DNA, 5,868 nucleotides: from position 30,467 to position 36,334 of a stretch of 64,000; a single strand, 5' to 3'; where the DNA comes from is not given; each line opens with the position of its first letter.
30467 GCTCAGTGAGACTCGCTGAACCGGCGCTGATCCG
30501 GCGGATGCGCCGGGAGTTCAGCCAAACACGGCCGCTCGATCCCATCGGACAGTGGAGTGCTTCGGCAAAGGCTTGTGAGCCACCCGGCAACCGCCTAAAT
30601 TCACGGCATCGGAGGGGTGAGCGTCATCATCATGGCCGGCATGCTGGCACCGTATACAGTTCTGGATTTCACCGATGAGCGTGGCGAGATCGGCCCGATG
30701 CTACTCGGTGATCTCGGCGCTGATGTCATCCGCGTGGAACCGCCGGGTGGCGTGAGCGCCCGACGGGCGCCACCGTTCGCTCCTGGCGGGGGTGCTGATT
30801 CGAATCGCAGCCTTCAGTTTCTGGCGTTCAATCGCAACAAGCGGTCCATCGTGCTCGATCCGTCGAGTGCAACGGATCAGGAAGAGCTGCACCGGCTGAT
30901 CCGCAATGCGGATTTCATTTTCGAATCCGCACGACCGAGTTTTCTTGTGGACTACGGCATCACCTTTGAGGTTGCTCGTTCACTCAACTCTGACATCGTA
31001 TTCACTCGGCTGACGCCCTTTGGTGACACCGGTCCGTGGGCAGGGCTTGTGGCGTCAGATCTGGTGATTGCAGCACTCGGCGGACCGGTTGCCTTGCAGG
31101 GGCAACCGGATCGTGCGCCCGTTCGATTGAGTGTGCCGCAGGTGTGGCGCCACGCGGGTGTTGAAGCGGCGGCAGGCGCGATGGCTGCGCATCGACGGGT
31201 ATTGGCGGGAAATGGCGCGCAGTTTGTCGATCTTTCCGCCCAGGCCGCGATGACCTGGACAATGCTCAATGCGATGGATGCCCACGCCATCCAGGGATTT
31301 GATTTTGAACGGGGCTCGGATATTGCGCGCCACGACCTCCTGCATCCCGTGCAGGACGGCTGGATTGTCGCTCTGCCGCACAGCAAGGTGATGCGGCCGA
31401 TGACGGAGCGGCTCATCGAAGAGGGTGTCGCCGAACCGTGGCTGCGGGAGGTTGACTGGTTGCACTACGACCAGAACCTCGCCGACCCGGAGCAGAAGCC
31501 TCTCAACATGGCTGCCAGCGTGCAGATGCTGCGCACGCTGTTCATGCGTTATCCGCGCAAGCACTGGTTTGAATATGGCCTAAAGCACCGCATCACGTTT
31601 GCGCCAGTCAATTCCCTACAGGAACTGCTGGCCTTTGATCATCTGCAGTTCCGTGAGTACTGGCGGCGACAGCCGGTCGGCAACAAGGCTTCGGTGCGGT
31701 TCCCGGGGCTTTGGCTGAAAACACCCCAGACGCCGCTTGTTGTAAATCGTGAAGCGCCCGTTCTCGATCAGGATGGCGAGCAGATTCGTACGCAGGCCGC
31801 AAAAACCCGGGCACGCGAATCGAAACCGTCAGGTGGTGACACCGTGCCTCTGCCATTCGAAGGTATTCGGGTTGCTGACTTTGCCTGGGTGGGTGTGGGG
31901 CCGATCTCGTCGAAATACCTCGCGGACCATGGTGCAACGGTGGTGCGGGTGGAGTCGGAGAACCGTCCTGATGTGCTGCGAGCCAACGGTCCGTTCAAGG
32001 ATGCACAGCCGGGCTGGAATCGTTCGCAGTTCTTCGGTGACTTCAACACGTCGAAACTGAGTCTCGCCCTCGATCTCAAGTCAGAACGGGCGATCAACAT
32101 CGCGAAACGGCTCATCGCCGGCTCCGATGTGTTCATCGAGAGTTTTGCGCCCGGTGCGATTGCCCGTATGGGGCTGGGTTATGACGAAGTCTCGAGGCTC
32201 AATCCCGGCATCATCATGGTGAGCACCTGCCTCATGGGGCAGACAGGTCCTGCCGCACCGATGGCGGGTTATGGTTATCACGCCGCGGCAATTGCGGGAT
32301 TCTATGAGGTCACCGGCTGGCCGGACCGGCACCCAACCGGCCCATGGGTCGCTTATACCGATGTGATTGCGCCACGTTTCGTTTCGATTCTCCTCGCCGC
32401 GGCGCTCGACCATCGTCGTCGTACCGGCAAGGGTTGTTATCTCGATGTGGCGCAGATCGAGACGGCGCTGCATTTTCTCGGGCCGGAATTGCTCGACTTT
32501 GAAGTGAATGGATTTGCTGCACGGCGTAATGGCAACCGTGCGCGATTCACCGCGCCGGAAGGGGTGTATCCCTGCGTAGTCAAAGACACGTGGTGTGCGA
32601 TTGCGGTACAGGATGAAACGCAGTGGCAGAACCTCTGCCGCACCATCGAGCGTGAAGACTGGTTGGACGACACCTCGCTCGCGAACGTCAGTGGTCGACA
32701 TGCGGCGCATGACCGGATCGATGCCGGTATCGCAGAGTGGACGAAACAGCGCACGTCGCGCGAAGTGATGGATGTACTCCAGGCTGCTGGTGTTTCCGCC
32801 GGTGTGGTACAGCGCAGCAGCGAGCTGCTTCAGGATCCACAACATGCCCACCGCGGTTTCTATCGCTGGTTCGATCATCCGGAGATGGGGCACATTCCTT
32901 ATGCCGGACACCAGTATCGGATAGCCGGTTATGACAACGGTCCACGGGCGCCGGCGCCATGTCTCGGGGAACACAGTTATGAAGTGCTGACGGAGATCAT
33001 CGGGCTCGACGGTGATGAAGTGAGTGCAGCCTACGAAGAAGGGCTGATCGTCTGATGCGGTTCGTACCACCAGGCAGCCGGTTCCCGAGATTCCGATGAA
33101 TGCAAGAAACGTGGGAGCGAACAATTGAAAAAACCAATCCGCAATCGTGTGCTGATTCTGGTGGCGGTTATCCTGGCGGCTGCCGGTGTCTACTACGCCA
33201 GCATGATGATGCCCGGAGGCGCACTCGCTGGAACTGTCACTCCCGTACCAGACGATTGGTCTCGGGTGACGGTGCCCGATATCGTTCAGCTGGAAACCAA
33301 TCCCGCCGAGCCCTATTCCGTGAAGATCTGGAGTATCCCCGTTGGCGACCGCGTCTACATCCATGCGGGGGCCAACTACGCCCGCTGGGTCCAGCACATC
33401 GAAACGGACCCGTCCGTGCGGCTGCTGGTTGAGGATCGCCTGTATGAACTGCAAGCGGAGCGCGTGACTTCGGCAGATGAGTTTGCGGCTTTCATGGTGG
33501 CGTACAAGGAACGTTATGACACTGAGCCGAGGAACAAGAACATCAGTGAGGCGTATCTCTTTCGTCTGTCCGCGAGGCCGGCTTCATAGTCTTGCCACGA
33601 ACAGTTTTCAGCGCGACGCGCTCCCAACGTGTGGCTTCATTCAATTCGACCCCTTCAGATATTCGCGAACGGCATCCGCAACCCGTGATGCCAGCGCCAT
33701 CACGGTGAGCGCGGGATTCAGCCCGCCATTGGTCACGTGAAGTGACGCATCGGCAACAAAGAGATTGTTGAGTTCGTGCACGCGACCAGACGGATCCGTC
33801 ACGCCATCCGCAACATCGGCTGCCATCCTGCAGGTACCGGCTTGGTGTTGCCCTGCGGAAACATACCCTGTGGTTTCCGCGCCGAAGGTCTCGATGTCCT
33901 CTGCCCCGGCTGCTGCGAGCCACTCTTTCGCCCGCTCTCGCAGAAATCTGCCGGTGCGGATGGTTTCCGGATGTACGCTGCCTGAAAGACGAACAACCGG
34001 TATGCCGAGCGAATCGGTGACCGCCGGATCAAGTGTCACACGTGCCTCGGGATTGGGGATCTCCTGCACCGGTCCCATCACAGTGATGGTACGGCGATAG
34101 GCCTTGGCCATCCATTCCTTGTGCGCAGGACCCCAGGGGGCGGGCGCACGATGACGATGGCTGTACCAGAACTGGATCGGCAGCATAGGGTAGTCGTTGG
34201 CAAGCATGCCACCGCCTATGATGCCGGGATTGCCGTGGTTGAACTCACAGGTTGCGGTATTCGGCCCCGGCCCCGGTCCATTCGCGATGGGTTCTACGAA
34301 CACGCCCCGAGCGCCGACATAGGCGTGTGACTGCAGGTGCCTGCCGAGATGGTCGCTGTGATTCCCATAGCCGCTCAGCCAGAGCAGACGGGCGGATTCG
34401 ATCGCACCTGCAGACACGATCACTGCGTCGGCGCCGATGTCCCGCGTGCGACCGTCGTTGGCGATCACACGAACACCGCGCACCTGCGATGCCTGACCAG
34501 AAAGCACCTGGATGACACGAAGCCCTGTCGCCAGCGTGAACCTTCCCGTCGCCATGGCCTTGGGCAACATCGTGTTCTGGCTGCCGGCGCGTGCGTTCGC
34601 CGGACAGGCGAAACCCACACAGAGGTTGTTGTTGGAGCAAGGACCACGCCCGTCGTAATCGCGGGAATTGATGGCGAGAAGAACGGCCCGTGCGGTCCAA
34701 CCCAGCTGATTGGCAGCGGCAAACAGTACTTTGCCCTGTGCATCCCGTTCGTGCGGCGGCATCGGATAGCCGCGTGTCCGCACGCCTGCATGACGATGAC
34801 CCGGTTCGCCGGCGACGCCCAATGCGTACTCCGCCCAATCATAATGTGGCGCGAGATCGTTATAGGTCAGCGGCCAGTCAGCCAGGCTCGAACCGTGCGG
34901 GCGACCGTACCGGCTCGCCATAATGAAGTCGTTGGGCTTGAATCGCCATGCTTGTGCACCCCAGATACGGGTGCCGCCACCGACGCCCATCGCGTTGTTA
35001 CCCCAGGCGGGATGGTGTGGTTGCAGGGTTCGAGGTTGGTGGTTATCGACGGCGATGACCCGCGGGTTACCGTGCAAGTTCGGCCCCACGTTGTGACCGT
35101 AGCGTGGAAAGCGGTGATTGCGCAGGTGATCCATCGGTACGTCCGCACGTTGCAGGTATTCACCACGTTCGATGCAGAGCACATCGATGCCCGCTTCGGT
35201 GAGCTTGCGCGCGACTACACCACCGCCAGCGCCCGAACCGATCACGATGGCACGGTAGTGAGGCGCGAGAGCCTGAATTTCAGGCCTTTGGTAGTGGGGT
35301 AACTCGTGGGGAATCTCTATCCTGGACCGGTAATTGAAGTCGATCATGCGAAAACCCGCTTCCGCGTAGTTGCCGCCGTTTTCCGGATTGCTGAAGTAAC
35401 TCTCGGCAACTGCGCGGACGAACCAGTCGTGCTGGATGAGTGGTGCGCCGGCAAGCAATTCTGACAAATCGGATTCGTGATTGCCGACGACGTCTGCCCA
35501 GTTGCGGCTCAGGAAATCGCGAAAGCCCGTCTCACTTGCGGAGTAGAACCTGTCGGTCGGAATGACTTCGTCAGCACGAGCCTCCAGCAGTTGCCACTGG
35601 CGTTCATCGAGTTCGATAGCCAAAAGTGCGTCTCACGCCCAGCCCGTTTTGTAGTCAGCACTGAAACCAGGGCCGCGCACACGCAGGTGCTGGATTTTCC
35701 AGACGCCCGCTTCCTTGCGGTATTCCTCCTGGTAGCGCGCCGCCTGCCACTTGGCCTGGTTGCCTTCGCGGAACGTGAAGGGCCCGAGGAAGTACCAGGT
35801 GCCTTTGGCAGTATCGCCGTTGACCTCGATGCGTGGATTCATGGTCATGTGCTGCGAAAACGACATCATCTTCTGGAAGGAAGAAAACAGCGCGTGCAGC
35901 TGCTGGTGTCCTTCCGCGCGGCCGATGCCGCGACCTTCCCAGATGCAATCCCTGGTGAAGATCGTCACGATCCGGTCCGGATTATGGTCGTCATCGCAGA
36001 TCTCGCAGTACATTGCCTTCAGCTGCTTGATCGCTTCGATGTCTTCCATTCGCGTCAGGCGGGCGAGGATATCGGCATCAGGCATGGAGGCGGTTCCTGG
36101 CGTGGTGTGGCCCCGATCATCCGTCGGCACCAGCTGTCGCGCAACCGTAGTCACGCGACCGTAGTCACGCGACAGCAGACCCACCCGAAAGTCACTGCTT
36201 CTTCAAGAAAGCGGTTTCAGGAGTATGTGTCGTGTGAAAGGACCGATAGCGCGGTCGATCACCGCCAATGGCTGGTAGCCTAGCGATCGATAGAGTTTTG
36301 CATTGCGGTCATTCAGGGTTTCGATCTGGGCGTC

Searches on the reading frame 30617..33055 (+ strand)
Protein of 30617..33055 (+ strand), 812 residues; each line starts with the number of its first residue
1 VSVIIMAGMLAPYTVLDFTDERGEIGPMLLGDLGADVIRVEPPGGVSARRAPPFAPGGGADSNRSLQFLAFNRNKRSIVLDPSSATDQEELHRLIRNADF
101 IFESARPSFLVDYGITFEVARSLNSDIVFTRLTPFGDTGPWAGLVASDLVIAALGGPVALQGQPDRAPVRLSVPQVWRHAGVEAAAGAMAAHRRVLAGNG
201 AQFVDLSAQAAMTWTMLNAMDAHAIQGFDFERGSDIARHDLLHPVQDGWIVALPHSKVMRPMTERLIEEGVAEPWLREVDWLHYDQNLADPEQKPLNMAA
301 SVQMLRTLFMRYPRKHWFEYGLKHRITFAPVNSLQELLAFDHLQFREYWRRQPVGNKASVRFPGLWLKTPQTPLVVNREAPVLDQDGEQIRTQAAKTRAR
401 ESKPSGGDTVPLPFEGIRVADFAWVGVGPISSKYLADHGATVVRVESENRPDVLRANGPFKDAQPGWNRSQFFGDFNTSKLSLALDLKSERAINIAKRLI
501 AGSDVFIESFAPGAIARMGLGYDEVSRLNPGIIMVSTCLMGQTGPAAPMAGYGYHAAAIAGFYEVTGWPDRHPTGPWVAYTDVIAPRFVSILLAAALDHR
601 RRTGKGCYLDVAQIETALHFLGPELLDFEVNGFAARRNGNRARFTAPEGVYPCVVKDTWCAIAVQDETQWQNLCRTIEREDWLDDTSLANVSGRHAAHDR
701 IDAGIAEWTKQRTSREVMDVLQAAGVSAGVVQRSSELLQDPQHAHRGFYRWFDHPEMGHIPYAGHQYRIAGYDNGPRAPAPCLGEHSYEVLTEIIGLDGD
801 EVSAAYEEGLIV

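Call 56: search_protein_families(library=pfam, proteins=[window:30617-33055:+], max_evalue=0.0001)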
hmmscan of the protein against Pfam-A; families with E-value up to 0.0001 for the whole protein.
window:30617-33055:+ (812 aa): 1 family
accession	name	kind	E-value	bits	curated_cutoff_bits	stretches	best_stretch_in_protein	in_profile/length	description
PF02515.22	CoA_transf_3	-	3.8e-159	530.1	23.3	2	415-787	2-366/366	CoA-transferase family III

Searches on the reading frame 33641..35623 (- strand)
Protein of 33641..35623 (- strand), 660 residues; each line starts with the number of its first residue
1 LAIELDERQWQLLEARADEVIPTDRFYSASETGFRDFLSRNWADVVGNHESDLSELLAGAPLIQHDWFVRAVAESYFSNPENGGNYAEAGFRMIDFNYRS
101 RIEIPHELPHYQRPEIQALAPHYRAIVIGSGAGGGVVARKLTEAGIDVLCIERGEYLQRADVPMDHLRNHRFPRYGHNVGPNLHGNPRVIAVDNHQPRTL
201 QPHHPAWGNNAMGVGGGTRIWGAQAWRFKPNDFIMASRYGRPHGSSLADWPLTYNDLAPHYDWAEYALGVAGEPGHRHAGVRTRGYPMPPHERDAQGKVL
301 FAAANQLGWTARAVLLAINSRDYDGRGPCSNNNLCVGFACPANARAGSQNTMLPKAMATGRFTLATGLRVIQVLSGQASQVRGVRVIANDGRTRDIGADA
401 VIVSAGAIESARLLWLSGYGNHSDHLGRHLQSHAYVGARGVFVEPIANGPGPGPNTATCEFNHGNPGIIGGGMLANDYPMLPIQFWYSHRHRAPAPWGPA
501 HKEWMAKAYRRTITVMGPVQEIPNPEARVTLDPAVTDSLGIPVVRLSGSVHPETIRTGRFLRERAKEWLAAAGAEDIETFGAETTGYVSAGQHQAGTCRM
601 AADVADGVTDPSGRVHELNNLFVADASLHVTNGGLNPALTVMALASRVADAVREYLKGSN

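Call 24: search_protein_families(library=pfam, proteins=[window:33641-35623:-], max_evalue=0.001)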
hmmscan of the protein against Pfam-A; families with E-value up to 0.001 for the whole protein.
window:33641-35623:- (660 aa): 5 families
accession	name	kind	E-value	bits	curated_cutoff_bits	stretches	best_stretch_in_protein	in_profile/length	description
PF05199.19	GMC_oxred_C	-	2.7e-20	73.8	24.6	1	523-645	1-139/139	GMC oxidoreductase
PF00732.25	GMC_oxred_N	-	2.3e-19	70.5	23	1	291-434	81-217/218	GMC oxidoreductase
PF07992.20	Pyr_redox_2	-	4.2e-05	23.5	26.1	0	124-157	2-35/291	Pyridine nucleotide-disulphide oxidoreductase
PF13450.12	NAD_binding_8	-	0.00017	22.3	21.9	1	127-157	1-31/68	NAD(P)-binding Rossmann-like domain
PF00890.30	FAD_binding_2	-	0.00022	21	20.4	0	125-156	2-33/414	FAD binding domain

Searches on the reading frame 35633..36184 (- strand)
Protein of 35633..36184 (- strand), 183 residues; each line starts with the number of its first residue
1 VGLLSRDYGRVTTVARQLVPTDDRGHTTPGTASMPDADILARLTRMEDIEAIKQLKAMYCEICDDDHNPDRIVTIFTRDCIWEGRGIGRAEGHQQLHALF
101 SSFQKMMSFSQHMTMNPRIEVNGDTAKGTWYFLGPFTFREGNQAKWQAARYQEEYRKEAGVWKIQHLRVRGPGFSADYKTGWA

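Call 24: search_protein_families(library=pfam, proteins=[window:35633-36184:-], max_evalue=0.001)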
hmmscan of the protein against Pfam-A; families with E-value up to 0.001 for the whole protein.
window:35633-36184:- (183 aa): 2 families
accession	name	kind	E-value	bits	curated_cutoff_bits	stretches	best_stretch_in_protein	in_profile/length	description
PF13577.12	SnoaL_4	-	1.3e-27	96.8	24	1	45-168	2-126/126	SnoaL-like domain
PF12680.13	SnoaL_2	-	9.8e-06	26.5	27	1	65-160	9-97/102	SnoaL-like domain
